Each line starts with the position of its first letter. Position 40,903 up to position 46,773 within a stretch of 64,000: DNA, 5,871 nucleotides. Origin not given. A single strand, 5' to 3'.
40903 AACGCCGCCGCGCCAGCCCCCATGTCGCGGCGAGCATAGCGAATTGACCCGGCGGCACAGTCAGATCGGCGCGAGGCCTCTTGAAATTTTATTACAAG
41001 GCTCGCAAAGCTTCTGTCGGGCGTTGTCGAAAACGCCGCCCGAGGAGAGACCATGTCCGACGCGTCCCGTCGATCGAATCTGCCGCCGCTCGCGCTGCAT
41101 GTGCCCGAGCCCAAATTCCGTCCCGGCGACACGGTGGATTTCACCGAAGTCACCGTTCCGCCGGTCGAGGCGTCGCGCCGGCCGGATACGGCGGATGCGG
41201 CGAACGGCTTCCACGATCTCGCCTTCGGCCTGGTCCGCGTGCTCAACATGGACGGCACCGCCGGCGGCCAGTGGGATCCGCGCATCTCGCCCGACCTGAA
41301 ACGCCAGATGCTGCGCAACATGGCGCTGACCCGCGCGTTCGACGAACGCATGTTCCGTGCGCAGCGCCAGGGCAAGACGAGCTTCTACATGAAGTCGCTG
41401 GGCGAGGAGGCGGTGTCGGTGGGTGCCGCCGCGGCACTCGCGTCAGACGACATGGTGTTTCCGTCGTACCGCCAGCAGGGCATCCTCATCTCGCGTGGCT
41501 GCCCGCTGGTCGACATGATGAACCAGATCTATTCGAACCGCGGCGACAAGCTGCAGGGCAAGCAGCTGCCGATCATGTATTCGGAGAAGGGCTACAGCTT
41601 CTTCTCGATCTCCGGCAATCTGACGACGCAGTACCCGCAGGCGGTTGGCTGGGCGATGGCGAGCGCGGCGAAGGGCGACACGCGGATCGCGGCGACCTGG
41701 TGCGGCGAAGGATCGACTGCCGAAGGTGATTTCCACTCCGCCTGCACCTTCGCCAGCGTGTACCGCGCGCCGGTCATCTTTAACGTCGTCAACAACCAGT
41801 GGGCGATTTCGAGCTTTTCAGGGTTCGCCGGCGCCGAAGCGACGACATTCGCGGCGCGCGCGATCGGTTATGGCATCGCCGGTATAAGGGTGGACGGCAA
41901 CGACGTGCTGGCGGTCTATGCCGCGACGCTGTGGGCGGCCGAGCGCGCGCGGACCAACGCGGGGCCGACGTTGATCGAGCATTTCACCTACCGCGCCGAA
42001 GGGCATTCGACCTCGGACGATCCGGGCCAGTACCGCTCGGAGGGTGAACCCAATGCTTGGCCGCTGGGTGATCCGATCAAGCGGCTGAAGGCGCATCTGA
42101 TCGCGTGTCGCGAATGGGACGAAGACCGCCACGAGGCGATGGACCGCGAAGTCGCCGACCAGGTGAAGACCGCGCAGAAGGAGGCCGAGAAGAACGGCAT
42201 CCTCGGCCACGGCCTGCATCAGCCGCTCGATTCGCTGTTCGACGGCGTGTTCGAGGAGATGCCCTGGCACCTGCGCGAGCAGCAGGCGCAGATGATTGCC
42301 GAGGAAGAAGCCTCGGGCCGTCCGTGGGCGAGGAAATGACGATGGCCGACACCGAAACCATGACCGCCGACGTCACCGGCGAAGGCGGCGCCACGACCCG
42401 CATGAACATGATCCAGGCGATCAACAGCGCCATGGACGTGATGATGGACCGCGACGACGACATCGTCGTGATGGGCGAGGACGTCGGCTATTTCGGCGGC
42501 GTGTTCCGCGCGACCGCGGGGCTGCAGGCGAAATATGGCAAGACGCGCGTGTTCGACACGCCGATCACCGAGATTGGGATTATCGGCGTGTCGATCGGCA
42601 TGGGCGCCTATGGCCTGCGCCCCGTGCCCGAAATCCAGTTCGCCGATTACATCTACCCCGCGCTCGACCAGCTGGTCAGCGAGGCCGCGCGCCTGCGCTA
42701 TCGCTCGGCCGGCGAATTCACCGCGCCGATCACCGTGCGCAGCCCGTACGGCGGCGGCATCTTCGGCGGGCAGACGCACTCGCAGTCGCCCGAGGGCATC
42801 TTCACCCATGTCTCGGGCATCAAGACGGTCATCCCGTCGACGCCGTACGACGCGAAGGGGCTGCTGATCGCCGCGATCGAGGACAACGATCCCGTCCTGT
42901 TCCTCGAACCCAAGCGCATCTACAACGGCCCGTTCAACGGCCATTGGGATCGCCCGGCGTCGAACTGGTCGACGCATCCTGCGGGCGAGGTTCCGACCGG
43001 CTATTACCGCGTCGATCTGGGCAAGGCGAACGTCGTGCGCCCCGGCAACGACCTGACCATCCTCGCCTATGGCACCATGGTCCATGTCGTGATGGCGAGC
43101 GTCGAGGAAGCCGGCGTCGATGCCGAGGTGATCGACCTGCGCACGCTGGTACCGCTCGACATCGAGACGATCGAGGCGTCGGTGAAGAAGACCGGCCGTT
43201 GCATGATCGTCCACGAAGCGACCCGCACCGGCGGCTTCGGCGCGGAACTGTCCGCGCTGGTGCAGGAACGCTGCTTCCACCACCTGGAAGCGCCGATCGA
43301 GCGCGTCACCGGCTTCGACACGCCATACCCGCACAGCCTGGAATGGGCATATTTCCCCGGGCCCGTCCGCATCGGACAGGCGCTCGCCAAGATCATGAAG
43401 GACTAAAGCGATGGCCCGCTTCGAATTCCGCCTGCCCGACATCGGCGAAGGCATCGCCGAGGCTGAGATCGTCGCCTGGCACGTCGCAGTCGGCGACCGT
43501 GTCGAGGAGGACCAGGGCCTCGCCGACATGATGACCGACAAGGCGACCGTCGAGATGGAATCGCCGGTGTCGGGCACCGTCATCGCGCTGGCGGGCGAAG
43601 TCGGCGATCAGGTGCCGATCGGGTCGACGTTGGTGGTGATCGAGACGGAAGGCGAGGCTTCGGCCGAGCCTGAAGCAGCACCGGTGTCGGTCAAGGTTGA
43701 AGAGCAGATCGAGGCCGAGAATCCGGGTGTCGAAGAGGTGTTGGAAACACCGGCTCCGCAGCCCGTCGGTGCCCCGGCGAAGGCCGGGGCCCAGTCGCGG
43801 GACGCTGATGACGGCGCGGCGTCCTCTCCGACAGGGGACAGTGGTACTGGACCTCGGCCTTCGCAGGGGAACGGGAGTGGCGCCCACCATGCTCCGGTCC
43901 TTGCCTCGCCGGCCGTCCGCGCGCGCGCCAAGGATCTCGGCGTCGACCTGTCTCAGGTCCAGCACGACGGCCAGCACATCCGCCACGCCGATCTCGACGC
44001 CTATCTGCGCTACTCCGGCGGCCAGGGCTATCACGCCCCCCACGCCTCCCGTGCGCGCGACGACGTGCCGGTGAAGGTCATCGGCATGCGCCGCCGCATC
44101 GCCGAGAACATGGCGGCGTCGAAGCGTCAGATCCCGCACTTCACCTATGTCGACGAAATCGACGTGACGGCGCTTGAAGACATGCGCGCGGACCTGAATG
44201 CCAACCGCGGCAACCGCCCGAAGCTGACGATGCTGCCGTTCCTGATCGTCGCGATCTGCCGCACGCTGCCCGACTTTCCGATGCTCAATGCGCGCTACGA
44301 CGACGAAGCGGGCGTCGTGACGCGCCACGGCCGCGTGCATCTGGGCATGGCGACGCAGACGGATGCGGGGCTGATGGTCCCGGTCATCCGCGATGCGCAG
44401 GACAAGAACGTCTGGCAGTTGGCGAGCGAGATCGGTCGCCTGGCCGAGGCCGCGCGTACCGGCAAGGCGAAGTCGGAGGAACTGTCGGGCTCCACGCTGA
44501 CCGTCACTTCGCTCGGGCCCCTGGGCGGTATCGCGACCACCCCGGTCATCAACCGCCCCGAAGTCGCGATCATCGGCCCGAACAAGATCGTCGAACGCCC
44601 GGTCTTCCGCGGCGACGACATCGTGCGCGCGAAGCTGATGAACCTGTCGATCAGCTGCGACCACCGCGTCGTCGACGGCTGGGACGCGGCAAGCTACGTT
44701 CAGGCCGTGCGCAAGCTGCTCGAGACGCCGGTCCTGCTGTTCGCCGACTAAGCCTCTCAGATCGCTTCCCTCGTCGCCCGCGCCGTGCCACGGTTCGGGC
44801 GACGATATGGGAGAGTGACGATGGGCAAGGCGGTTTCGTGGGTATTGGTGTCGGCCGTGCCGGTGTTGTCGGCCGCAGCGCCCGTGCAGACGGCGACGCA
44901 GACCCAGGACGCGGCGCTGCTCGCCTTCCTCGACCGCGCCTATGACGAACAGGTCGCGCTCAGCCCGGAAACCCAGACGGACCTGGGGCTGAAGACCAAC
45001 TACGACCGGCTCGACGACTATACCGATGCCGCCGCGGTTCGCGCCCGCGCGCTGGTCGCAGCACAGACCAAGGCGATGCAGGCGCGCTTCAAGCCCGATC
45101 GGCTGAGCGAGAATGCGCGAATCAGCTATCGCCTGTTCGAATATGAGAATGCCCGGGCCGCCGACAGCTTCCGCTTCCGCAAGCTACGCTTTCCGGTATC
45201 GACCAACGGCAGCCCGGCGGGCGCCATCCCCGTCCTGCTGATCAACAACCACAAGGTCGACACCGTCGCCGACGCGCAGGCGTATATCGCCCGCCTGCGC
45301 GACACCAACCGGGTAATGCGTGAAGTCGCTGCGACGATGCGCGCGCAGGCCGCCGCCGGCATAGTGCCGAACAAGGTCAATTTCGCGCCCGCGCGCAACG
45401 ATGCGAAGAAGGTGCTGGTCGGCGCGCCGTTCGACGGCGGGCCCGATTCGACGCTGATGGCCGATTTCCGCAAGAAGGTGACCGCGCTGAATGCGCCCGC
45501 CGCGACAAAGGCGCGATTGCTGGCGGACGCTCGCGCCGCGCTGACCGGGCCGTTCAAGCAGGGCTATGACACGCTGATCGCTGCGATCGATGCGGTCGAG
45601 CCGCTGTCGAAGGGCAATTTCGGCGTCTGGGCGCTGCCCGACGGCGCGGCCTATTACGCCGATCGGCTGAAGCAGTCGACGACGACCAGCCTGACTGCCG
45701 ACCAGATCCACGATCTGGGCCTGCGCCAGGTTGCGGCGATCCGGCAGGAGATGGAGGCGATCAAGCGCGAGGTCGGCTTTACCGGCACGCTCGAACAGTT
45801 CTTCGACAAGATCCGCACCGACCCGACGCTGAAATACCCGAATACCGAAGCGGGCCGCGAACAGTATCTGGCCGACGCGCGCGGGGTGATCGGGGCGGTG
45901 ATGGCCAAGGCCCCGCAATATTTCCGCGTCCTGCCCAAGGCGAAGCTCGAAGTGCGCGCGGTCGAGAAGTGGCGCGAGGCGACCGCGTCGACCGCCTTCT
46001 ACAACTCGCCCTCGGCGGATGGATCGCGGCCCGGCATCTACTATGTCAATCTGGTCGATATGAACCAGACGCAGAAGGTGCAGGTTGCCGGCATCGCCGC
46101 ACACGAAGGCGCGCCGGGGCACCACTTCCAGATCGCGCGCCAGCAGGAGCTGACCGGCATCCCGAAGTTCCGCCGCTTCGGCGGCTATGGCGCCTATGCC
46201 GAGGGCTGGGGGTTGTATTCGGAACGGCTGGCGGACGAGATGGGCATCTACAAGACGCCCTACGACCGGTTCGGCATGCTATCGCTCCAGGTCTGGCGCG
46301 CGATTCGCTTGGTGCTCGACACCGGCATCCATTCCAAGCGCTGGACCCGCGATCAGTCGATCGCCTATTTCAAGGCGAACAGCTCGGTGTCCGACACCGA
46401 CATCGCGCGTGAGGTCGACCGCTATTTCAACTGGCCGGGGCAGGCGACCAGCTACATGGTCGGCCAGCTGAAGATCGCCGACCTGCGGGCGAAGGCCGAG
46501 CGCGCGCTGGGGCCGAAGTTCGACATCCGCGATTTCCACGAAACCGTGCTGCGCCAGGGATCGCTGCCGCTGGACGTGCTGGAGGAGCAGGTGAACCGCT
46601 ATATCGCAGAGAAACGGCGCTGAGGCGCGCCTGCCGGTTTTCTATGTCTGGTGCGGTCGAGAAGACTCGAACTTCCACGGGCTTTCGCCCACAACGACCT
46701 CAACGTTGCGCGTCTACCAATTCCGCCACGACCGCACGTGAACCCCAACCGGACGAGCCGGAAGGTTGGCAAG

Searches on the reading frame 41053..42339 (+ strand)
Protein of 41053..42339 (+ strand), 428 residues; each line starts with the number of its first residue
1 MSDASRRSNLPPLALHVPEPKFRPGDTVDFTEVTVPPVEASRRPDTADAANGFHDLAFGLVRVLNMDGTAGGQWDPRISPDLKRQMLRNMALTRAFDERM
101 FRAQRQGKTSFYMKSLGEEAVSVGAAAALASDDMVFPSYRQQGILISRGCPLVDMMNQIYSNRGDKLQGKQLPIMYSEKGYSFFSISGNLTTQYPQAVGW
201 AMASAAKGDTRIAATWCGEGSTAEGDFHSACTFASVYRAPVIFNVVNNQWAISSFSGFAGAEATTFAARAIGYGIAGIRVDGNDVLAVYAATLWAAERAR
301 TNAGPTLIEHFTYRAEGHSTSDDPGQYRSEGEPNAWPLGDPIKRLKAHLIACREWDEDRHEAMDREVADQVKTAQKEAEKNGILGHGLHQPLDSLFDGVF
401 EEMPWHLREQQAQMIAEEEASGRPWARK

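Call 39: search_protein_families(library=pfam, proteins=[window:41053-42339:+], max_evalue=0.001)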
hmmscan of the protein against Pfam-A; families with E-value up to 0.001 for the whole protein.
window:41053-42339:+ (428 aa): 2 families
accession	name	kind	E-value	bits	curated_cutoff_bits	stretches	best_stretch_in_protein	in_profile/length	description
PF00676.26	E1_dh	-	1.8e-96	323.1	22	1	88-383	2-296/300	Dehydrogenase E1 component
PF12573.13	OxoDH_E1alpha_N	-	2.6e-15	56.3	25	1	11-49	1-39/41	2-oxoisovalerate dehydrogenase E1 alpha subunit N terminal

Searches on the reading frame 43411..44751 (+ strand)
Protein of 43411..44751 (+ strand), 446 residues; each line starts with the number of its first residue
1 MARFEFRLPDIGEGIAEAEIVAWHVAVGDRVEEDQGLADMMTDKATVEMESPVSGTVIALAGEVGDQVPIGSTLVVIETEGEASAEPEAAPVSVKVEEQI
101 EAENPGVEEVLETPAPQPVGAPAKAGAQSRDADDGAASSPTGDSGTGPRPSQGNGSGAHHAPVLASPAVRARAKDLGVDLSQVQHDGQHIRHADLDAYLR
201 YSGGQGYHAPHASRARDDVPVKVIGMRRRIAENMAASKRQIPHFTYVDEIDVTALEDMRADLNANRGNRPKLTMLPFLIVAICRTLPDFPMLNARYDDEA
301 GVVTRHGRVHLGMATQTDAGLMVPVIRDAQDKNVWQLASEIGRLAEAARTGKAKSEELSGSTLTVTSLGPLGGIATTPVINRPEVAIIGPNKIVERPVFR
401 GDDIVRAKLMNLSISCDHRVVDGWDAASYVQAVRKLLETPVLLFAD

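Call 39: search_protein_families(library=pfam, proteins=[window:43411-44751:+], max_evalue=0.001)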
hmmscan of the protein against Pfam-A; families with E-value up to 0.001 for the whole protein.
window:43411-44751:+ (446 aa): 3 families
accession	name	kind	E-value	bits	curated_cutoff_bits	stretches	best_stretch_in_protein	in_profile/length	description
PF00198.28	2-oxoacid_dh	-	1.1e-77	261.1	23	1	219-444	5-231/232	2-oxoacid dehydrogenases acyltransferase (catalytic domain)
PF00364.28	Biotin_lipoyl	-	1.1e-18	67.3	22.1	1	5-77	2-73/73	Biotin-requiring enzyme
PF02817.22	E3_binding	-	3e-06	27.8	23.7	1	163-184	1-22/36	e3 binding domain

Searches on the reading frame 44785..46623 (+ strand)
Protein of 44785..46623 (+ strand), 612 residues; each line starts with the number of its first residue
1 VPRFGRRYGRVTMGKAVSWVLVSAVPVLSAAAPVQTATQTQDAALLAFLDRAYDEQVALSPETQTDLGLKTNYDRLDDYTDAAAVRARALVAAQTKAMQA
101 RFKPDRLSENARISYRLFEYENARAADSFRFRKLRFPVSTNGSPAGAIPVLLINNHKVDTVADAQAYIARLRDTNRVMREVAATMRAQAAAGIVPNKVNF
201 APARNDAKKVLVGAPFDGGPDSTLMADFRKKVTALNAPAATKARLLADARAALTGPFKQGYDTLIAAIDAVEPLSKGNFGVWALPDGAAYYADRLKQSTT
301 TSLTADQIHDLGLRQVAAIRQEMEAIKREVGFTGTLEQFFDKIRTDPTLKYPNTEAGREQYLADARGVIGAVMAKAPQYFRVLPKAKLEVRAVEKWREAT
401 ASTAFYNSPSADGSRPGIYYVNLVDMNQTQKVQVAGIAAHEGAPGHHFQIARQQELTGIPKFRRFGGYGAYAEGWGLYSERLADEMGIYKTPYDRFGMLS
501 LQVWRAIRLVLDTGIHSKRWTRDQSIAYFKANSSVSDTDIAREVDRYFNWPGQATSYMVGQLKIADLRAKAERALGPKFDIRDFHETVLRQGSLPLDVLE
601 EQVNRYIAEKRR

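Call 39: search_protein_families(library=pfam, proteins=[window:44785-46623:+], max_evalue=0.001)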
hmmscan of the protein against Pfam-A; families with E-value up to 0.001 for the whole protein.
window:44785-46623:+ (612 aa): 1 family
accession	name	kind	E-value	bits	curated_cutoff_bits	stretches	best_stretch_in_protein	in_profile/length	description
PF05960.17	DUF885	-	3.4e-174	581.8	32.4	1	61-603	1-532/532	Bacterial protein of unknown function (DUF885)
